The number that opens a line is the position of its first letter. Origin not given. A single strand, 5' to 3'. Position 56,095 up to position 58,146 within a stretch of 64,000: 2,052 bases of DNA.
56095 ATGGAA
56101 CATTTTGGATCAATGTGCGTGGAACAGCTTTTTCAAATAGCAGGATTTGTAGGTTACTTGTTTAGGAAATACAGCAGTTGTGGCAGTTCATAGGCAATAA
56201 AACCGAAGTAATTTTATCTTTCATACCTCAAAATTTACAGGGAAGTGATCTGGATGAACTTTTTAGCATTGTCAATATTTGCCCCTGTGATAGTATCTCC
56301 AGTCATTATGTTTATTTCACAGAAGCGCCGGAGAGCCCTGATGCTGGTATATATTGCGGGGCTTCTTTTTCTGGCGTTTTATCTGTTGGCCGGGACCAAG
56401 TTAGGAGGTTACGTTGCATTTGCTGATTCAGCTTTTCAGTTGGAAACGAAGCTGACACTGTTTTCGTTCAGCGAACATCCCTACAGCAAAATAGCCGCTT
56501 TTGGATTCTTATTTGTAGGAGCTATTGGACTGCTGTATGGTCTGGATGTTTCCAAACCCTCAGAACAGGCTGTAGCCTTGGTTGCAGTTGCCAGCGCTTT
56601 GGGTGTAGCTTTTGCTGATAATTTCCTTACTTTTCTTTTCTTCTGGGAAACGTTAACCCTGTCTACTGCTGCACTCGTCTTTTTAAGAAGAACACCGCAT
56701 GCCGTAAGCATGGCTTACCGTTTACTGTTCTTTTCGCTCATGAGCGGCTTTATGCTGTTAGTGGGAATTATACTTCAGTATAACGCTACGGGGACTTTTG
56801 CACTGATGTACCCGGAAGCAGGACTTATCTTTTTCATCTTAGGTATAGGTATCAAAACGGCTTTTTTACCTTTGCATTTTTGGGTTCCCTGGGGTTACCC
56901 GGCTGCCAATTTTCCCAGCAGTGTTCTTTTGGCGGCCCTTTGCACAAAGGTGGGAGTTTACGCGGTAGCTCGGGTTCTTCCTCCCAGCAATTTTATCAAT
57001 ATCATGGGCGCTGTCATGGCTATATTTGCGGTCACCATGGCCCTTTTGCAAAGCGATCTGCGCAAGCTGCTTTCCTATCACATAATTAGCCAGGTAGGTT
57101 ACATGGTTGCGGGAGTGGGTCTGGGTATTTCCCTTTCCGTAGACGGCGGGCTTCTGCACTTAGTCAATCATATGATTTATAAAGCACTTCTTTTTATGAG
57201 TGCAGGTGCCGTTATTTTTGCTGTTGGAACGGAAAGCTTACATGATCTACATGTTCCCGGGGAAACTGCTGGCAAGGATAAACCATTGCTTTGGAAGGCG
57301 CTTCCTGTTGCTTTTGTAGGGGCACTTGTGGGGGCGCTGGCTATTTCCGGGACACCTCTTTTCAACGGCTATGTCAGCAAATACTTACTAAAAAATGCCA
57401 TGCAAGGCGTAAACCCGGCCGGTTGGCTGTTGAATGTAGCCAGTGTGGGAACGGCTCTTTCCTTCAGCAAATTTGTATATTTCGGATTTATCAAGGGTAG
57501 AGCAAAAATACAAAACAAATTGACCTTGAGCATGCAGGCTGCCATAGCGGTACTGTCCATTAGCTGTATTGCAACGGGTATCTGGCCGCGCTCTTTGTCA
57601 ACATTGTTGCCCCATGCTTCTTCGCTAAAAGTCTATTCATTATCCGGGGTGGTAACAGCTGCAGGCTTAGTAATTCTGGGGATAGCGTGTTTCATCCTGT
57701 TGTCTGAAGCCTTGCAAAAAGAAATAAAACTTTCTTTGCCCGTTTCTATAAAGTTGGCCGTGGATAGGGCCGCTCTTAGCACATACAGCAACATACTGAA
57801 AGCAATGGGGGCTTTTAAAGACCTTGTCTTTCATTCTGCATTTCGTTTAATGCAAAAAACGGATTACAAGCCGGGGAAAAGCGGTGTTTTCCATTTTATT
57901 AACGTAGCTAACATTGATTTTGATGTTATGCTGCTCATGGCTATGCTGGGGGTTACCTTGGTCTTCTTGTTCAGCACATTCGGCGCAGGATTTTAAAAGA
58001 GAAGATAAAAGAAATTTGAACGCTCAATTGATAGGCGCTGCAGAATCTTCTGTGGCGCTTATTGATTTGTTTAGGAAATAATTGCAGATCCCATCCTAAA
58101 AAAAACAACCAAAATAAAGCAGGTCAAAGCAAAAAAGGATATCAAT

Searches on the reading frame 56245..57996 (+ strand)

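Call 87: search_protein_families(library=pfam, proteins=[window:56245-57996:+], max_evalue=0.00001)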
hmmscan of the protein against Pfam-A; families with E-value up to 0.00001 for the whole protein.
window:56245-57996:+ (583 aa): 1 family
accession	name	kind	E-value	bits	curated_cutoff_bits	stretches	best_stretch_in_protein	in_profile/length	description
PF00361.26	Proton_antipo_M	-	2e-33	116.3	21.5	1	124-397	1-287/294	NADH:quinone oxidoreductase/Mrp antiporter, TM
